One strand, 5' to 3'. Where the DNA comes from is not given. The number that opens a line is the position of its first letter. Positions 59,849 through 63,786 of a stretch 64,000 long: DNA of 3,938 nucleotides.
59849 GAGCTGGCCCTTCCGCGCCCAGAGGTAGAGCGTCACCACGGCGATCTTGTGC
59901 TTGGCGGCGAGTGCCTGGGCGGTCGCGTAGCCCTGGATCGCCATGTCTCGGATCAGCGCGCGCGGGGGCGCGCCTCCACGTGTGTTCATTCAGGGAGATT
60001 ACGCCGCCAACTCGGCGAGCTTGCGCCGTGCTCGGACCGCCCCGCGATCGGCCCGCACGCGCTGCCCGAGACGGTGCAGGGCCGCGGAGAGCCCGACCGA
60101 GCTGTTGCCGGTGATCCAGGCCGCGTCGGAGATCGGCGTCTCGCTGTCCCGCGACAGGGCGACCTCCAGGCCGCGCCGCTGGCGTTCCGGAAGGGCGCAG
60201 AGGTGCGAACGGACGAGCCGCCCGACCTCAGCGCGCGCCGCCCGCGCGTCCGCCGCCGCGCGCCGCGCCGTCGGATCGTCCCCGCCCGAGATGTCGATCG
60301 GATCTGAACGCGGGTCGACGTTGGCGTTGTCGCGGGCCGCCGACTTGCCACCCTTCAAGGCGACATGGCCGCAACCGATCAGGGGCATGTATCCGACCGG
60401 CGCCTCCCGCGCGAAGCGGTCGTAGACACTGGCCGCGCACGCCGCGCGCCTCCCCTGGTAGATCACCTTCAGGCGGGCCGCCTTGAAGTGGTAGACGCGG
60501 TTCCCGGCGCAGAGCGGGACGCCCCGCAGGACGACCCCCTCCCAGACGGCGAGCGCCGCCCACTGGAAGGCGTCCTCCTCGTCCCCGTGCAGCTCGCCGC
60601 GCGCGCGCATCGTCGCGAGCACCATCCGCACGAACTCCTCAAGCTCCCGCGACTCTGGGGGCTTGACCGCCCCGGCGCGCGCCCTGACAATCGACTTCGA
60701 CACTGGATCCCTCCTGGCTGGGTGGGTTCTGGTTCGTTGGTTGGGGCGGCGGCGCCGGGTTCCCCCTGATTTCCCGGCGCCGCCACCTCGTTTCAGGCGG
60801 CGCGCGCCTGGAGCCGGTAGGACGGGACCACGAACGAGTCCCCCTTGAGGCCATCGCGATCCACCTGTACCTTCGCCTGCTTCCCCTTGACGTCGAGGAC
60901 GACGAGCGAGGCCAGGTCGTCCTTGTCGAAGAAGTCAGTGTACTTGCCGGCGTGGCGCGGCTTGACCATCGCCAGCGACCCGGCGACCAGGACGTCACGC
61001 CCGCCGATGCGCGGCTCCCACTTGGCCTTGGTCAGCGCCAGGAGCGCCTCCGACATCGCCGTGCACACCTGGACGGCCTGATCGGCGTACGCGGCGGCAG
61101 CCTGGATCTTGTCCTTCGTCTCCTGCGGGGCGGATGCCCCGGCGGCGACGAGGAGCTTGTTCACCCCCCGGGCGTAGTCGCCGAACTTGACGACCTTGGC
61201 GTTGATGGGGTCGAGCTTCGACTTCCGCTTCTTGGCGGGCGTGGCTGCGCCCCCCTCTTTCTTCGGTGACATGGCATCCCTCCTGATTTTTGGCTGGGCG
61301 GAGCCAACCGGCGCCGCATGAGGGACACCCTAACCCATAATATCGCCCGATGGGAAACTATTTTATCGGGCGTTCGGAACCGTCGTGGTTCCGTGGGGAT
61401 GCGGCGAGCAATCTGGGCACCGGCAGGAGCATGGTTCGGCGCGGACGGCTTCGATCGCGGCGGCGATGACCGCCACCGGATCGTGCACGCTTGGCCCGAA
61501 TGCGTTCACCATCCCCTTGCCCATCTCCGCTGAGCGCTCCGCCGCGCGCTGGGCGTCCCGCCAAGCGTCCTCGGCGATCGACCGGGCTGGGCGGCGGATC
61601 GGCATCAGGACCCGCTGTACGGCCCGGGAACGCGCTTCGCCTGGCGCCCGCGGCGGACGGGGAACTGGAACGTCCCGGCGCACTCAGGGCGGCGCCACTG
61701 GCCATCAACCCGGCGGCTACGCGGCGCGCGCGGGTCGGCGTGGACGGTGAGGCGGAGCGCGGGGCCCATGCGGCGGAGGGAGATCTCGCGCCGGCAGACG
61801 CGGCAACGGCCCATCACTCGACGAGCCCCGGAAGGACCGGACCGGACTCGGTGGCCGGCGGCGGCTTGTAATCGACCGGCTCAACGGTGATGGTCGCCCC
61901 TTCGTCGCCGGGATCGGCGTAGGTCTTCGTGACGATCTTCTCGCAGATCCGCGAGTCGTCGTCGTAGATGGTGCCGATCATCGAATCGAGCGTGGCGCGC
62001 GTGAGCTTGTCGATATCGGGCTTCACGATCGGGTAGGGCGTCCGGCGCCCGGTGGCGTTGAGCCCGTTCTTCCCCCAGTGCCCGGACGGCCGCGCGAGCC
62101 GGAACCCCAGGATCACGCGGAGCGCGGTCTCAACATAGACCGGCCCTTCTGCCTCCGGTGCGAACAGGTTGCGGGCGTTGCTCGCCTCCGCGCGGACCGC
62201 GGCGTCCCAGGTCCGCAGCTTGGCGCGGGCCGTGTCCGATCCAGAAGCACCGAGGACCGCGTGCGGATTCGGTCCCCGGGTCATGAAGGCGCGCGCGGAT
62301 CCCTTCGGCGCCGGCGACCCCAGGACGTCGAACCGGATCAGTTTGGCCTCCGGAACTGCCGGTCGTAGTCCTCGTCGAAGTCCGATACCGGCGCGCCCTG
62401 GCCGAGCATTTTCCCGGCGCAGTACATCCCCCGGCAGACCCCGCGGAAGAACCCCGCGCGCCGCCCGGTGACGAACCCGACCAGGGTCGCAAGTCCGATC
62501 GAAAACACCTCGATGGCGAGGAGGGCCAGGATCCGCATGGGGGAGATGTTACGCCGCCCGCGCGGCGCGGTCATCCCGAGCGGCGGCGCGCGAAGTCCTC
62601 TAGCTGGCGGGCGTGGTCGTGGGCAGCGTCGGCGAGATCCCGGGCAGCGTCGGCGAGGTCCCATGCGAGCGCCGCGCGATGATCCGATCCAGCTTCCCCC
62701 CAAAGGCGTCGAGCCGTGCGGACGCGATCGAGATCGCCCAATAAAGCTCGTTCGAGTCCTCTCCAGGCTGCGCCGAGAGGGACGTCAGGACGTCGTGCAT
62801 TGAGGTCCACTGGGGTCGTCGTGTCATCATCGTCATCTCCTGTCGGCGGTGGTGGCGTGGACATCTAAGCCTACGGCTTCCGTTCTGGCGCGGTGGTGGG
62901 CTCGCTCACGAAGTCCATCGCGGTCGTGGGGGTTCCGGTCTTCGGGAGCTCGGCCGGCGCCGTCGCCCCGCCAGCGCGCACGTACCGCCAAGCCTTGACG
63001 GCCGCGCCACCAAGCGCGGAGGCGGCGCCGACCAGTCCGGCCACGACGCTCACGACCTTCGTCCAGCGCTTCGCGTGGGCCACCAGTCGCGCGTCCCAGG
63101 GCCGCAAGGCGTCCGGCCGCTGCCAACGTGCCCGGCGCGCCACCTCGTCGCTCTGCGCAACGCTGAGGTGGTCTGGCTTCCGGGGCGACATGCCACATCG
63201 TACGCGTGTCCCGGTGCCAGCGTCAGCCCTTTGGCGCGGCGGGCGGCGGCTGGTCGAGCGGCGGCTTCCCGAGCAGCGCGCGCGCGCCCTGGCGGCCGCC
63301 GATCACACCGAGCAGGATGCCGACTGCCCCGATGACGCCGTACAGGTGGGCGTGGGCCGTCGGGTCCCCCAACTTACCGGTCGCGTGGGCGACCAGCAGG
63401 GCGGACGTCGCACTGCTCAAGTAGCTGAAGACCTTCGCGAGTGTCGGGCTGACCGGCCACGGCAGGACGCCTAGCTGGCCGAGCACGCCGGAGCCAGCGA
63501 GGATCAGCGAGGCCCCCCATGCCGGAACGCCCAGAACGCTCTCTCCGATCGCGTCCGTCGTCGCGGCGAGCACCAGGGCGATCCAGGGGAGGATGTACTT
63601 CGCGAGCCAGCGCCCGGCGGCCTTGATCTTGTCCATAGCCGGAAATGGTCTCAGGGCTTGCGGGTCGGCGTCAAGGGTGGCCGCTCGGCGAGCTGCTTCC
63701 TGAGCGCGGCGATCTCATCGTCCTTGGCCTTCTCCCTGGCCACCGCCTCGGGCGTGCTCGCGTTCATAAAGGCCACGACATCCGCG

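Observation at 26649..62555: Eleven intergenic copies of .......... on the coding strand: a candidate phage-specific promoter class, four of them 9-10 nt from SD-less start codons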

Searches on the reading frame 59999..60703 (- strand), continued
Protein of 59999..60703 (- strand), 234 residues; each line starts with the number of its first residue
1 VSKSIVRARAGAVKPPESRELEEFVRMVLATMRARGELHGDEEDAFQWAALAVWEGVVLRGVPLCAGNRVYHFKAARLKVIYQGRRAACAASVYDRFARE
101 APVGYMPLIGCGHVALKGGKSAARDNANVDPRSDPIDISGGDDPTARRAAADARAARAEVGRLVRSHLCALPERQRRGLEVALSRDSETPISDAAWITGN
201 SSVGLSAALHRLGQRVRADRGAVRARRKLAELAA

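Call 93: search_protein_families(library=ncbifam, alignment_id=A4, max_evalue=1)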
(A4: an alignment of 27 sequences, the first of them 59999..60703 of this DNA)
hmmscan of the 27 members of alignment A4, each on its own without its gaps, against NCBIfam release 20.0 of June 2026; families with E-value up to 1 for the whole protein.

A. member 1, window:59999-60703:- (234 aa): 0 families

B. families by the number of members that match (of 27 scanned): 13 families
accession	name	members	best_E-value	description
TIGR02937.1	sigma70-ECF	2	5e-05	sigma-70 family RNA polymerase sigma factor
NF004207.0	PRK05657.1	1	0.00039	RNA polymerase sigma factor RpoS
NF005920.0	PRK07921.1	1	0.015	RNA polymerase sigma factor SigB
NF040652.1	Mbox_reg_Rv1535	1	0.026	Rv1535 family protein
NF009091.0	PRK12427.1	1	0.027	FliA/WhiG family RNA polymerase sigma factor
TIGR02997.1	Sig70-cyanoRpoD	1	0.028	RNA polymerase sigma factor, RpoD/SigA family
TIGR02989.1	Sig-70_gvs1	1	0.037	RNA polymerase sigma-70 factor, Rhodopirellula/Verrucomicrobium family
NF009198.0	PRK12546.1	1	0.04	RNA polymerase sigma factor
TIGR02394.1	rpoS_proteo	1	0.043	RNA polymerase sigma factor RpoS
TIGR03308.1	phn_thr-fam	1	0.06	phosphonate metabolim protein, transferase hexapeptide repeat family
TIGR01764.1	excise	1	0.075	excisionase family DNA-binding protein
NF007823.0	PRK10532.1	1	0.25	threonine/homoserine exporter RhtA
NF009182.0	PRK12530.1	1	0.27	RNA polymerase sigma factor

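Call 94: search_dna_similar(query=window:59999-60703:-, collection=phages, mode=protein, max_evalue=1, max_rows=15)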
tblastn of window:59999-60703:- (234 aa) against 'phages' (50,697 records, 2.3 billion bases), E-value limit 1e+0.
No match.

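Call 110: fold_search(model_id=the predicted structure, library=viral)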
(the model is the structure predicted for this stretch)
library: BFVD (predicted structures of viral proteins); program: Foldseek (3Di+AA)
matches with E <= 10: 150; with E <= 0.001: 0
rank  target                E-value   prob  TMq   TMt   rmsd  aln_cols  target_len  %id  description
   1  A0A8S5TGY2            1.6e-02  0.99  0.31  0.17  21.0       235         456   13  DNA-directed RNA polymerase subunit sigma [Phage sp. ctL4h4]
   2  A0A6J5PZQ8            1.6e-02  0.96  0.22  0.25  20.5       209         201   14  Sigma70-ECF, RNA polymerase sigma factor, sigma-70 family [uncultured Caudovirales phage]
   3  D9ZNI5                3.4e-02  0.84  0.23  0.28  14.7       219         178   13  (no name in the UniProt tables at hand)
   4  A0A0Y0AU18            5.3e-02  0.54  0.21  0.12  24.6       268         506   16  Sporulation sigma factor SigF [Bacillus phage Eldridge]
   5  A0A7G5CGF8            5.6e-02  0.90  0.25  0.25  14.5       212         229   16  (no name in the UniProt tables at hand)
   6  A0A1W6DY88            1.0e-01  0.54  0.25  0.16  23.1       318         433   13  Putative RNA polymerase sigma factor [Aeromonas phage phiA8-29]
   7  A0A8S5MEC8            1.1e-01  0.80  0.23  0.28  15.2       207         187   12  DNA directed RNA polymerase subunit [Siphoviridae sp. ctYh54]
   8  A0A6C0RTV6            1.3e-01  0.60  0.24  0.12  23.9       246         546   15  (no name in the UniProt tables at hand)
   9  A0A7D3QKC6            1.9e-01  0.47  0.25  0.12  26.8       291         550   14  (no name in the UniProt tables at hand)
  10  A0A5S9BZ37            2.2e-01  0.44  0.24  0.21  20.6       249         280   11  RNA polymerase sigma factor [Tenacibaculum phage PTm1]
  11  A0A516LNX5            2.4e-01  0.75  0.30  0.35   8.5       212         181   15  (no name in the UniProt tables at hand)
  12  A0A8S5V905            2.8e-01  0.98  0.31  0.50  11.3       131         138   19  Uncharacterized protein [Caudovirales sp. ctCpR1]
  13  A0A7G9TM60            2.8e-01  0.77  0.22  0.37  20.8       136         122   15  Uncharacterized protein [Epizootic haematopoietic necrosis virus]
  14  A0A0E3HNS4            4.8e-01  0.38  0.26  0.26  16.6       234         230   10  Subfamily RNA polymerase sigma-70 subunit [Synechococcus phage ACG-2014f]
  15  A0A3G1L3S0            5.2e-01  0.47  0.25  0.28  12.2       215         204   16  RNA polymerase sigma factor [Synechococcus phage S-CBWM1]
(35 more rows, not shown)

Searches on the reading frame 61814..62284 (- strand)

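Call 14: search_protein_families(library=pfam, proteins=[window:61814-62284:-], max_evalue=0.01)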
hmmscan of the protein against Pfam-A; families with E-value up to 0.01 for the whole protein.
window:61814-62284:- (156 aa): 1 family
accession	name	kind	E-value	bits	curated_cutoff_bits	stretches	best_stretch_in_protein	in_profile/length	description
PF05866.16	RusA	-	1e-09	39.5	22.8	1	20-125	23-116/124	Endodeoxyribonuclease RusA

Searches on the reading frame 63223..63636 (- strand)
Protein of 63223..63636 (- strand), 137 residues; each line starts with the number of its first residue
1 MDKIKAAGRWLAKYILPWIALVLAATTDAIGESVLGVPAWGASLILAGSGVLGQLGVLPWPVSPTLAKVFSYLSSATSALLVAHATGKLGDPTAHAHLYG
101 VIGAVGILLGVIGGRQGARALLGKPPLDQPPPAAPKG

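Call 14: search_protein_families(library=pfam, proteins=[window:63223-63636:-], max_evalue=0.01)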
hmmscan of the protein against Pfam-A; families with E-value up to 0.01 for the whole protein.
window:63223-63636:- (137 aa): 0 families

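Call 21: find_encoding_contigs(protein=window:63223-63636:-, flank=10000, max_places=5)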
Protein window:63223-63636:- (137 aa): 2 contigs read that carry it; 2 places shown.
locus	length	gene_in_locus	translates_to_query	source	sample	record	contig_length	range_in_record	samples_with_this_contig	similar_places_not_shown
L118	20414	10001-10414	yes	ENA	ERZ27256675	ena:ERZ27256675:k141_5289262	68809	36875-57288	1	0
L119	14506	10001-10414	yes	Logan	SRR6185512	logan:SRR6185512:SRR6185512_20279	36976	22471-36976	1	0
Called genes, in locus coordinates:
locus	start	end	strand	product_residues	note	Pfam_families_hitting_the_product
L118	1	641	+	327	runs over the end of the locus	-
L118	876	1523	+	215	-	-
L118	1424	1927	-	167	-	-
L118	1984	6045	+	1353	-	-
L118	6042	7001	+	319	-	-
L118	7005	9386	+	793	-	PF05048:NosD (weak), PF13229:Beta_helix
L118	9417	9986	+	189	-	-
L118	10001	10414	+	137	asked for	-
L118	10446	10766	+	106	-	-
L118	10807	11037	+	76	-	-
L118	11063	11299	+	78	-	-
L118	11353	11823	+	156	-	PF05866:RusA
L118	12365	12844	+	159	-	-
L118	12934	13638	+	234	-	-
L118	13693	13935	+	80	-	-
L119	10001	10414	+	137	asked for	-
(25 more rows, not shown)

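Call 40: search_protein_families(library=phrogs, proteins=[window:63223-63636:-], max_evalue=0.001)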
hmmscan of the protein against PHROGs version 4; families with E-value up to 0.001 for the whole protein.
window:63223-63636:- (137 aa): 0 families
